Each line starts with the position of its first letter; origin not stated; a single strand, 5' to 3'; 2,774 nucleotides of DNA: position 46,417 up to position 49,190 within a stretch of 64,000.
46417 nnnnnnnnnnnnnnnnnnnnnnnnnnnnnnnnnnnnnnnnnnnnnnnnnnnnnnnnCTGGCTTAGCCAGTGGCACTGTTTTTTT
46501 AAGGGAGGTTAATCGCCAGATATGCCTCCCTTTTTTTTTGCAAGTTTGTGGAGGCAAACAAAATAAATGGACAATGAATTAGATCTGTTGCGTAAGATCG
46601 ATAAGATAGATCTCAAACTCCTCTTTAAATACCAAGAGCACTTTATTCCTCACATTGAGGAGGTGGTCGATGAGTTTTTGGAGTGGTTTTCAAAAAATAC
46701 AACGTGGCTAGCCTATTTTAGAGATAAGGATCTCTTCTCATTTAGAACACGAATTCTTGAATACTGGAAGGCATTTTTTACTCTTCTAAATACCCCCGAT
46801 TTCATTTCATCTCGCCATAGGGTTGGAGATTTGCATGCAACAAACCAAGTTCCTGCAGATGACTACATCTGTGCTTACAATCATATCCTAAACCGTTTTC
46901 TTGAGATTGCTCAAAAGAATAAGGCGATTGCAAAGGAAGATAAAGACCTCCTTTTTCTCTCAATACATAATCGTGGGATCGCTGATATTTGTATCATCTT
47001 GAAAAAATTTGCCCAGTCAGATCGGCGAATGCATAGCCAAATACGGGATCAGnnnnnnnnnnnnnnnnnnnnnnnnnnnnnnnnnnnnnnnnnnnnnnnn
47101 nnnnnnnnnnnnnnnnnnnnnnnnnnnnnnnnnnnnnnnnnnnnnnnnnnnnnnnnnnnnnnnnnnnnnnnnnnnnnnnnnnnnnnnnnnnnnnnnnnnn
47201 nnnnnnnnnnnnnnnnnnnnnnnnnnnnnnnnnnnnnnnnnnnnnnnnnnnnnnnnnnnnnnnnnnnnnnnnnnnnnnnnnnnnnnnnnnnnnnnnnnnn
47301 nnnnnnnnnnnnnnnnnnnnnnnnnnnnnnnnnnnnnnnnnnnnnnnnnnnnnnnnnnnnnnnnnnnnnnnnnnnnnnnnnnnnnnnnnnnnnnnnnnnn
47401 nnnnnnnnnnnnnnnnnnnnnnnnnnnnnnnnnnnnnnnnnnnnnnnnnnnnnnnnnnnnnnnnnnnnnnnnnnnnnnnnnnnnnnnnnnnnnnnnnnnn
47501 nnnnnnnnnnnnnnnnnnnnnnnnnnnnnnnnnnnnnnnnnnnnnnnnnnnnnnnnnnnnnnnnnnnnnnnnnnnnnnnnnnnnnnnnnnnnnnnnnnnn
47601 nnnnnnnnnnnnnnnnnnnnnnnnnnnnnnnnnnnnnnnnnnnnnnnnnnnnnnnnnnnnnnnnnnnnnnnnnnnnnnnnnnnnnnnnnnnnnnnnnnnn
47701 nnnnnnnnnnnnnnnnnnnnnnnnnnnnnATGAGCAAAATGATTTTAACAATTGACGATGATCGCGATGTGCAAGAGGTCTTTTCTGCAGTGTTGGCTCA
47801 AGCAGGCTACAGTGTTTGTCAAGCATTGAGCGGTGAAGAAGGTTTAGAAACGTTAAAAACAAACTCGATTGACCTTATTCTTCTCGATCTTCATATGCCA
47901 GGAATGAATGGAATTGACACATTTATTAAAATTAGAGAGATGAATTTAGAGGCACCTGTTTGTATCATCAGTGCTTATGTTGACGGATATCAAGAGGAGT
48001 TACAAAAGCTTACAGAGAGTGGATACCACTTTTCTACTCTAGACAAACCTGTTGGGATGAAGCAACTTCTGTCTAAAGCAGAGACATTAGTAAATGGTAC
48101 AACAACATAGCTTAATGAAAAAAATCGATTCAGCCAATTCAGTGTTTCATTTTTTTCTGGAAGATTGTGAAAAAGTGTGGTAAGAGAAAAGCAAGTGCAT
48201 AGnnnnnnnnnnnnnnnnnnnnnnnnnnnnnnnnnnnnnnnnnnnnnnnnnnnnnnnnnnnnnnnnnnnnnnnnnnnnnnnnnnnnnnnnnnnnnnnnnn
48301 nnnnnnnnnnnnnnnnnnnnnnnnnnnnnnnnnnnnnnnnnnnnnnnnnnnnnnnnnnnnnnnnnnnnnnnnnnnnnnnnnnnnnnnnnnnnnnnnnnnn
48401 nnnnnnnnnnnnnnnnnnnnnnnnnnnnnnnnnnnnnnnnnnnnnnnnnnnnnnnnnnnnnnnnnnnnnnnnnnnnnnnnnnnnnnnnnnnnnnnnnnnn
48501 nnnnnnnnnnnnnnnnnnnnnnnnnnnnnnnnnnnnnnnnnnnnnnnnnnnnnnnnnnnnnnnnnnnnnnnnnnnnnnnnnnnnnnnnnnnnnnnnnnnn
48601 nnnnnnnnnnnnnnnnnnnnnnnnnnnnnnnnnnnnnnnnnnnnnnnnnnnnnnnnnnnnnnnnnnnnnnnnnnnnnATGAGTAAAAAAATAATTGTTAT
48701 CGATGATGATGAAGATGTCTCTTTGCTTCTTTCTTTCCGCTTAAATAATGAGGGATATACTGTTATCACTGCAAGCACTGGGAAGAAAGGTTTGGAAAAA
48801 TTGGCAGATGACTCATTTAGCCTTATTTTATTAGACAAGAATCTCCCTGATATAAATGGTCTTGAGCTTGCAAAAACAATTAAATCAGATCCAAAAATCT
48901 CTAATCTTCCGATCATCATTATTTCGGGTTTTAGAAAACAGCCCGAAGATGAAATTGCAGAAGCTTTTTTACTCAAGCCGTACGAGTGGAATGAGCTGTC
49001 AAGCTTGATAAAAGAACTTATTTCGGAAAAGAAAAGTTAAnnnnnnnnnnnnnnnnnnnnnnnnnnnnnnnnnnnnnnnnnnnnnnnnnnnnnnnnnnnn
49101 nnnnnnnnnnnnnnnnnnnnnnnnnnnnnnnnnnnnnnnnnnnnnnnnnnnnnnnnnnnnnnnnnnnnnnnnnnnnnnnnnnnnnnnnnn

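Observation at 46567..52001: Six-gene two-component island with no DNA-binding output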

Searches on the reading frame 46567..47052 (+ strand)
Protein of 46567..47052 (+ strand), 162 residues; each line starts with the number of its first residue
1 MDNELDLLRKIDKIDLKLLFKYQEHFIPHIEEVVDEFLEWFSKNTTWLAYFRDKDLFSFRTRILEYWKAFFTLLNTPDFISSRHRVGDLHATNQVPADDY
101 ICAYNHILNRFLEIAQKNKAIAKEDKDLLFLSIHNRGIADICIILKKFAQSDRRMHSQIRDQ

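Call 27: search_solved_structures(query=window:46567-47052:+, max_evalue=1, show_alignments=4)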
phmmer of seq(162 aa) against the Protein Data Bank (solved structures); distinct sequences matched with E-value up to 1: 1.
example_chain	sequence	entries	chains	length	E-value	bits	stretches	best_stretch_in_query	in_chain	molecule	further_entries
7o0i_B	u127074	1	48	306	2.3e-09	40.4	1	4-108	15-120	Anti-anti-sigma factor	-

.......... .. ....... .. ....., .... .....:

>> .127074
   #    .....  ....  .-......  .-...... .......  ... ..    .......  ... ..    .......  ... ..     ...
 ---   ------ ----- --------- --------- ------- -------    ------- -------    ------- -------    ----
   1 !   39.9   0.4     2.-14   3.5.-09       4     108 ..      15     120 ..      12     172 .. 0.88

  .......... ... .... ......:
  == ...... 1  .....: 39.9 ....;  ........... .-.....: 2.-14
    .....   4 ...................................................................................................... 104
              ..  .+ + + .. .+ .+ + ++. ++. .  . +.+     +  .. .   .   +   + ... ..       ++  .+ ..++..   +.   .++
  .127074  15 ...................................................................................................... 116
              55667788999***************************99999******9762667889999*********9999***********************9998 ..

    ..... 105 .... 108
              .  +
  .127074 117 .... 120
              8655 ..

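Call 74: search_solved_structures(query=window:46567-47052:+, max_evalue=10, show_alignments=5)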
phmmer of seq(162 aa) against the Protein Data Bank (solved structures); distinct sequences matched with E-value up to 10: 1.
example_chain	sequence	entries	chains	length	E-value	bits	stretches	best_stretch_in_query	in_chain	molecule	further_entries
7o0i_B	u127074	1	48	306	2.3e-09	40.4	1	4-108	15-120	Anti-anti-sigma factor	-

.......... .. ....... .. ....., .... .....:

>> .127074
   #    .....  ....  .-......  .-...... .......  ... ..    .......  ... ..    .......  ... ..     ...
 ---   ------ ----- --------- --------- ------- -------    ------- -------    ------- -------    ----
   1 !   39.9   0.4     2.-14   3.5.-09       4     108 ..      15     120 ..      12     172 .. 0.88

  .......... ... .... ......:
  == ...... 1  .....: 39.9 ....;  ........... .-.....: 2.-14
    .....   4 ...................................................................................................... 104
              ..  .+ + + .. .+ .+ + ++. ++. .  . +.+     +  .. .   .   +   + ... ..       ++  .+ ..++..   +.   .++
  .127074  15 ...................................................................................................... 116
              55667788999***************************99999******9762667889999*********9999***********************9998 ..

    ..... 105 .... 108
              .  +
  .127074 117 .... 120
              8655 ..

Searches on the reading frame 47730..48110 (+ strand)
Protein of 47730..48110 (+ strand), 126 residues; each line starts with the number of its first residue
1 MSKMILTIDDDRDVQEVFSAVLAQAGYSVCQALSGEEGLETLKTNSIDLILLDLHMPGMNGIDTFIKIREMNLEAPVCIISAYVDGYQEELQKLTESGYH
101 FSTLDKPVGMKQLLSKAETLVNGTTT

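Call 3: search_protein_families(library=pfam, proteins=[window:47730-48110:+], max_evalue=0.01)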
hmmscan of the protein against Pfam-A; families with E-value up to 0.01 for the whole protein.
window:47730-48110:+ (126 aa): 2 families
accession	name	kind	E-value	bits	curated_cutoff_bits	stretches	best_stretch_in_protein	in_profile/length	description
PF00072.30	Response_reg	-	2.3e-22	79.7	30.2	1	5-117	1-110/111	Response regulator receiver domain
PF20274.4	cREC_REC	-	0.0089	17.1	27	0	4-72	1-60/88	Cyclic-phosphate processing Receiver domain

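Call 6: search_protein_families(library=ncbifam, proteins=[window:47730-48110:+], max_evalue=0.001)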
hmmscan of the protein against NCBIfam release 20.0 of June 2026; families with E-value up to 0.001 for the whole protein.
window:47730-48110:+ (126 aa): 91 families (the best 25 are shown)
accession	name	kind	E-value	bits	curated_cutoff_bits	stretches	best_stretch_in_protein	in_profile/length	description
NF045717.1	DVU0259_DivK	exception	3.7e-16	59.4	160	1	1-116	1-111/117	DVU0259 family response regulator domain-containing protein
NF046026.1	HisKinCckACaul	equivalog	1.2e-15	56.7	1000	1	5-116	561-671/678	cell cycle histidine kinase CckA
NF008469.0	PRK11361.1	equivalog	1.4e-15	57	714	1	3-85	5-87/461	acetoacetate metabolism transcriptional regulator AtoC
NF052313.1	T9SS_RR_PorX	equivalog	5.3e-15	55.2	300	1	4-82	2-80/513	T9SS response regulator signal transducer PorX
NF040689.1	MtrAB_MtrA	equivalog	6.6e-15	55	300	1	5-116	1-108/219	MtrAB system response regulator MtrA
NF045505.1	RR_RssB_Pseudo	equivalog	8.1e-15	54.7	700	1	3-82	6-85/394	two-component system response regulator RssB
NF008099.0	PRK10841.1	equivalog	8.9e-15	53.5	920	1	4-114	826-933/949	two-component system sensor histidine kinase RcsC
TIGR01818.1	ntrC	equivalog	1.1e-14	54.1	558.6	1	5-118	1-111/463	nitrogen regulation protein NR(I)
NF047793.1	ResRegPgtA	equivalog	1.2e-14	54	650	1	3-119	6-119/414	two-component system response regulator PgtA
NF011695.0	PRK15115.1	equivalog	1.9e-14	53.3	763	1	4-115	8-116/445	two-component system response regulator GlrR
NF041733.1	resp_reg_CseB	equivalog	2.3e-14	53.3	350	1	5-86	3-83/228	two-component system response regulator CseB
NF007969.0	PRK10693.1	equivalog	2.4e-14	53.1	329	1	2-82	7-87/337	two-component system response regulator RssB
NF045991.1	RespRegCtrARhodob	equivalog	2.8e-14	53.4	350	1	5-121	3-116/224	response regulator transcription factor CtrA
NF008199.0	PRK10955.1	equivalog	3.3e-14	53.4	341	1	4-83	3-80/232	envelope stress response regulator transcription factor CpxR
NF010076.0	PRK13557.1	subfamily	4.4e-14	51.8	631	1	3-125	416-537/540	histidine kinase famiy protein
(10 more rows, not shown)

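Call 52: search_protein_families(library=padloc, proteins=[window:47730-48110:+], max_evalue=0.001)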
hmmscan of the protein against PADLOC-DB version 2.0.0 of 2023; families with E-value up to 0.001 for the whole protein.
window:47730-48110:+ (126 aa): 3 families
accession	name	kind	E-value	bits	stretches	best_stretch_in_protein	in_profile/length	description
PDLC04055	PD-T4-6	-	2.7e-10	37.6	1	2-122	365-484/496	-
PDLC00405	SduA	-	4.2e-07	27.8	1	2-62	6-66/323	DUF4263 domain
PDLC04725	PDC-M60B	-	9e-05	20.4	1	3-60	4-63/158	-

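Call 58: search_solved_structures(query=window:47730-48110:+, max_evalue=1e-12)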
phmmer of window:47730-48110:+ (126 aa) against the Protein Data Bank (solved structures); distinct sequences matched with E-value up to 1e-12: 4.
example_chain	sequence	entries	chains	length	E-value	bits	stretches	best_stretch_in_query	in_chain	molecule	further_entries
9xzo_A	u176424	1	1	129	6e-15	58.5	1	4-108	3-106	De novo protein M1X0B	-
3a0u_A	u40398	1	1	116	1.4e-13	54.1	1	3-99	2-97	Response regulator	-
3a0r_B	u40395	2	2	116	2.2e-13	53.4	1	3-96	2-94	Response regulator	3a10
1ys6_A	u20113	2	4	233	6.3e-13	52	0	3-120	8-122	Transcriptional regulatory protein prrA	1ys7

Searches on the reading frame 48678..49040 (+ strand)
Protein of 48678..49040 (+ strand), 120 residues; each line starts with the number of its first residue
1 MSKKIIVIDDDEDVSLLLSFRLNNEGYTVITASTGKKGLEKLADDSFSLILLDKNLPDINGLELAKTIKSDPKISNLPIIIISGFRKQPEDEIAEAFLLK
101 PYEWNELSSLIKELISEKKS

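Call 3: search_protein_families(library=pfam, proteins=[window:48678-49040:+], max_evalue=0.01)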
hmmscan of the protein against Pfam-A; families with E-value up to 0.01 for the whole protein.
window:48678-49040:+ (120 aa): 2 families
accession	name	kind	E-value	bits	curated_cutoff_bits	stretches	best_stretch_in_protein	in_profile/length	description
PF00072.30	Response_reg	-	1.3e-18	67.6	30.2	1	5-111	1-110/111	Response regulator receiver domain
PF22563.2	iREC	-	0.00021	21.7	27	1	4-83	3-90/115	Inactive Receiver domain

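Call 6: search_protein_families(library=ncbifam, proteins=[window:48678-49040:+], max_evalue=0.001)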
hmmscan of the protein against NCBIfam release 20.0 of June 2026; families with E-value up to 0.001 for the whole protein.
window:48678-49040:+ (120 aa): 86 families (the best 25 are shown)
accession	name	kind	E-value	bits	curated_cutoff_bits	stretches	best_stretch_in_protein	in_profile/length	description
NF007135.0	PRK09581.1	equivalog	2.5e-19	69.5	474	1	1-115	1-120/457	PleD family two-component system response regulator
NF045717.1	DVU0259_DivK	exception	7.2e-19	68.1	160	1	1-115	1-116/117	DVU0259 family response regulator domain-containing protein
NF053854.1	RespRegPhoBBctds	equivalog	2.1e-17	63.3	270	1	5-113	1-113/225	two-component system response regulator PhoB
TIGR02154.1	PhoB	equivalog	6.7e-17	61.5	296.2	1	1-114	1-119/226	phosphate regulon transcriptional regulator PhoB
NF008034.0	PRK10766.1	equivalog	8.3e-15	54.9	275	1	1-115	1-117/231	two-component system response regulator TorR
NF040534.1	resp_reg_YycF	equivalog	1.3e-14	54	340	1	3-84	1-79/231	response regulator YycF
NF045944.1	ResRegRpaBCyano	equivalog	1.8e-14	53.7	330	1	6-115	1-112/229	response regulator transcription factor RpaB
NF041733.1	resp_reg_CseB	equivalog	7.7e-14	51.6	350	1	4-114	2-114/228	two-component system response regulator CseB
NF040689.1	MtrAB_MtrA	equivalog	1.1e-13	51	300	1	5-112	1-110/219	MtrAB system response regulator MtrA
NF008296.0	PRK11083.1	equivalog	1.6e-13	50.6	273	1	2-113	3-116/228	two-component system response regulator CreB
NF033120.0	vanR_FM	exception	3.9e-13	49.6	460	1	4-84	5-82/231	vancomycin resistance response regulator transcription factor, VanR-F/VanR-M family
NF033117.2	vanR_ACDEGLN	exception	5.2e-13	49.1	350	1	5-93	1-85/226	VanR-ABDEGLN family response regulator transcription factor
NF045991.1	RespRegCtrARhodob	equivalog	6.9e-13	48.9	350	1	4-118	2-119/224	response regulator transcription factor CtrA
NF046022.1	RespRegCpdRBruc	equivalog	1.3e-12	47.8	180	1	4-114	3-116/120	cell cycle two-component system response regulator CpdR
NF007928.2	PRK10643.1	equivalog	2.5e-12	46.9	330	1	4-117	2-118/216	two-component system response regulator PmrA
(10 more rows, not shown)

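Call 52: search_protein_families(library=padloc, proteins=[window:48678-49040:+], max_evalue=0.001)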
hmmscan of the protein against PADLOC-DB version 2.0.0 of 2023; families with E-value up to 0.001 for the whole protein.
window:48678-49040:+ (120 aa): 1 family
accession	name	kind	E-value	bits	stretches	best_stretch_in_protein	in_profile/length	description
PDLC04055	PD-T4-6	-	4.4e-06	23.7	1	2-119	365-487/496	-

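Call 59: search_solved_structures(query=window:48678-49040:+, max_evalue=1e-12)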
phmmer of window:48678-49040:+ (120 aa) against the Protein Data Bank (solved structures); distinct sequences matched with E-value up to 1e-12: 14.
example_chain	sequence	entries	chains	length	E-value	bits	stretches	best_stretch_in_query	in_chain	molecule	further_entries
1nxo_A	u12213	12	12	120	7.4e-18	67.6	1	3-116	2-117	DNA-binding response regulator | Response regulator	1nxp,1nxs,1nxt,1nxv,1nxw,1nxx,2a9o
6eb7_A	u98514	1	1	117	1.7e-17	66.5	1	3-115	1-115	DNA-binding response regulator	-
8fk2_A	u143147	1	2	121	4.6e-16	61.9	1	3-112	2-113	Putative response regulator CovR VicR-like protein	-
3a0r_B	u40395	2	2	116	9.7e-16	60.8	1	3-116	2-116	Response regulator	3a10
3a0u_A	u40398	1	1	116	1.5e-15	60.2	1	3-116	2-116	Response regulator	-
1mvo_A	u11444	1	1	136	3.6e-15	59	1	1-115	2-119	PhoP response regulator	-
12aw_A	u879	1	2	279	5.2e-14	55.2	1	5-120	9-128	HYBRID TWO-COMPONENT SYSTEM PROTEIN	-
6is1_A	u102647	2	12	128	3.2e-13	52.7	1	4-115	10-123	Response regulator ArlR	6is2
6is3_C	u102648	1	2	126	3.7e-13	52.5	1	4-115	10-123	Response regulator ArlR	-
4ja2_A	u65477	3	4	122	3.8e-13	52.5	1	1-113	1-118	Response regulator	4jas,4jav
9g85_A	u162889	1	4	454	5.5e-13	52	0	1-103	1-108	Response regulator PleD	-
3dge_C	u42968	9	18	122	5.6e-13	51.9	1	1-113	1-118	Response regulator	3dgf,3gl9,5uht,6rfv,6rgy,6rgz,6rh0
6azr_B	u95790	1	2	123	5.7e-13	51.9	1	1-113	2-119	Chemotaxis regulator-transmits chemoreceptor signals to flagelllar motor components CheY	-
2wb4_A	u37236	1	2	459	5.7e-13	51.9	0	1-103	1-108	DIGUANYLATE CYCLASE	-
